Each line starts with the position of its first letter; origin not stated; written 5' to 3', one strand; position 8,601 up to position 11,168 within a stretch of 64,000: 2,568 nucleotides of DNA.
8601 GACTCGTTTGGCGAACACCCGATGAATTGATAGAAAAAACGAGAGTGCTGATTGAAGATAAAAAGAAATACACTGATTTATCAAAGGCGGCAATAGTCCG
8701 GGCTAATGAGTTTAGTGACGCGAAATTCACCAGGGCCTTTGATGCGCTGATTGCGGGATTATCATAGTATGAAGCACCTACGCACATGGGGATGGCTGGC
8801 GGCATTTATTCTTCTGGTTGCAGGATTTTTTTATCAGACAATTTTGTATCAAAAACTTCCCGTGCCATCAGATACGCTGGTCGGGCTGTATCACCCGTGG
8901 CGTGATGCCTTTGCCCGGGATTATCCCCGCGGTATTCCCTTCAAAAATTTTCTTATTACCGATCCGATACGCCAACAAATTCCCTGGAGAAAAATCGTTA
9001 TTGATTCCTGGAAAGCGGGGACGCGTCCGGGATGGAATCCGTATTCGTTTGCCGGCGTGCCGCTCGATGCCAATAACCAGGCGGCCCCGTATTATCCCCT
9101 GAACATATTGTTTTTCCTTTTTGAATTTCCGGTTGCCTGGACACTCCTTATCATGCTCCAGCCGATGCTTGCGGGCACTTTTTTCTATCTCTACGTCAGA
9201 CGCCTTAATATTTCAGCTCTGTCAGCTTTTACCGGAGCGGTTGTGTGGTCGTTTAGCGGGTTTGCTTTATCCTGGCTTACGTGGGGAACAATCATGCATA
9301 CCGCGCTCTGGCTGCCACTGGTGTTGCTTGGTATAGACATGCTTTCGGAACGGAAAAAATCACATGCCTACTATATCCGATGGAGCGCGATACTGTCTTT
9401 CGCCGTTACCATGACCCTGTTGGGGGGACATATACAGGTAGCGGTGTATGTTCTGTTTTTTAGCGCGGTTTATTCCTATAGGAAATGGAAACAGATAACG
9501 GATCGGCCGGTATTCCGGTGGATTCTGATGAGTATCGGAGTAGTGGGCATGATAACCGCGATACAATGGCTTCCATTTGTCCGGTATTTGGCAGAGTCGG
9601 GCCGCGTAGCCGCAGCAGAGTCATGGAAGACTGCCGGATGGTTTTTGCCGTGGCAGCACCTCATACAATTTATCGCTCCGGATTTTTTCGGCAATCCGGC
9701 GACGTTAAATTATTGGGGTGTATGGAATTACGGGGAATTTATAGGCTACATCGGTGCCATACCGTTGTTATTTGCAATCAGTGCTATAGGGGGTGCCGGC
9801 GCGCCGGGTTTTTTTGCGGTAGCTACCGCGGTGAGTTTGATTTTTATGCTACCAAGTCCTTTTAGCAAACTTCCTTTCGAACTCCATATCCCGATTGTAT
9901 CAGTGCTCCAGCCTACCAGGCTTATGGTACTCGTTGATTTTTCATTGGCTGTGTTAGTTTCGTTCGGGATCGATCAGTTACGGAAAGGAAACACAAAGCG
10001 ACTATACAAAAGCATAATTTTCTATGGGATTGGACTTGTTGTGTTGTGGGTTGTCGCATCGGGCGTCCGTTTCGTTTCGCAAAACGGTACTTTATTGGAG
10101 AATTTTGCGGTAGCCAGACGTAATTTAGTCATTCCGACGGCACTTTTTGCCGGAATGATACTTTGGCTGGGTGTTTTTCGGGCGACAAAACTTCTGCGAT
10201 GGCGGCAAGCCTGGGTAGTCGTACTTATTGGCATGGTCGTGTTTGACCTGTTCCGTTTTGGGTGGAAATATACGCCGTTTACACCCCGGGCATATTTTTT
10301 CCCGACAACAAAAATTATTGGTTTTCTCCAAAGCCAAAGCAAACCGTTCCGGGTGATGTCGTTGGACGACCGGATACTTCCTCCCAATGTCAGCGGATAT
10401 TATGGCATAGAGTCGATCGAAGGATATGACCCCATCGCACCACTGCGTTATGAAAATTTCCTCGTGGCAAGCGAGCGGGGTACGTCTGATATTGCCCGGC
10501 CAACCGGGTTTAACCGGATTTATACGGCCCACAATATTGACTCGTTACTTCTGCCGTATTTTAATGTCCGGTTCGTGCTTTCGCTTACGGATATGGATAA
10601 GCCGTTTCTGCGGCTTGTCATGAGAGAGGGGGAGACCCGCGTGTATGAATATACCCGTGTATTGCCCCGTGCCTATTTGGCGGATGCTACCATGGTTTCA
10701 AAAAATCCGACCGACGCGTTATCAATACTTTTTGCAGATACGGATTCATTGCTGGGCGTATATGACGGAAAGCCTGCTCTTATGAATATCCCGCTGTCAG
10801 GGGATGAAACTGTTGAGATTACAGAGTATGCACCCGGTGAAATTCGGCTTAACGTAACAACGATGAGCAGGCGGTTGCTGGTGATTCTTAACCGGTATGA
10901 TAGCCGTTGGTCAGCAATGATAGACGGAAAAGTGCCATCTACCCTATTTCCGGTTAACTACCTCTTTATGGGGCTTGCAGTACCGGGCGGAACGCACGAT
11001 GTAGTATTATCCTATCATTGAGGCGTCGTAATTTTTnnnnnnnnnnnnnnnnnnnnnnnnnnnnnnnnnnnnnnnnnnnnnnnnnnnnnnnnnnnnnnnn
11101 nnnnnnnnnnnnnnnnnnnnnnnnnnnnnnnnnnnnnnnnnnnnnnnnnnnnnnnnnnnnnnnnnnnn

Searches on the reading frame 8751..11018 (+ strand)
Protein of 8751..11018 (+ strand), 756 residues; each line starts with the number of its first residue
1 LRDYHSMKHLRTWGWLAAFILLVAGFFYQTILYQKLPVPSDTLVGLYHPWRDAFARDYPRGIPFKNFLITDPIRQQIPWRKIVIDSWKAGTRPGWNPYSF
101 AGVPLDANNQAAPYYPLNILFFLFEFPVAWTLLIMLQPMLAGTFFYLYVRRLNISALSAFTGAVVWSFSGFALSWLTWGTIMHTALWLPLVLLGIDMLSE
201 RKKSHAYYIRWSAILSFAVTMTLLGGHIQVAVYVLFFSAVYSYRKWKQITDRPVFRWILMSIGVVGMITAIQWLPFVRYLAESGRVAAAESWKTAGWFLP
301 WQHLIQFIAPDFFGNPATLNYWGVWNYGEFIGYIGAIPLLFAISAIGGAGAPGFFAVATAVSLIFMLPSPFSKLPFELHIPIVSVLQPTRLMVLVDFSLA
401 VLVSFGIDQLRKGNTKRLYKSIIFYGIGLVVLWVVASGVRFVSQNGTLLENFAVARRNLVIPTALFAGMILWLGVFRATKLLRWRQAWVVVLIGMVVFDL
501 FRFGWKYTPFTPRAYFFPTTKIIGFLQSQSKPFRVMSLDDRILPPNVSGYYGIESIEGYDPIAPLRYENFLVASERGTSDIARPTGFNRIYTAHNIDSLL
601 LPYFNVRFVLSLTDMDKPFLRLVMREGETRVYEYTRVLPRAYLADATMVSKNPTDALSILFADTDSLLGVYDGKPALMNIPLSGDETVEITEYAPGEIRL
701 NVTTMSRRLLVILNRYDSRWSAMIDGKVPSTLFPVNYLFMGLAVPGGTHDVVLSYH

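Call 40: search_protein_families(library=pfam, proteins=[window:8751-11018:+], max_evalue=0.01)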
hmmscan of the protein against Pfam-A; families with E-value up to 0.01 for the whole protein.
window:8751-11018:+ (756 aa): 1 family
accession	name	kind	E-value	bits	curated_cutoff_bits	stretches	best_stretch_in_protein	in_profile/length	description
PF09586.16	YfhO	-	9.5e-19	67.7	28.5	2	113-500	75-438/835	Bacterial membrane protein YfhO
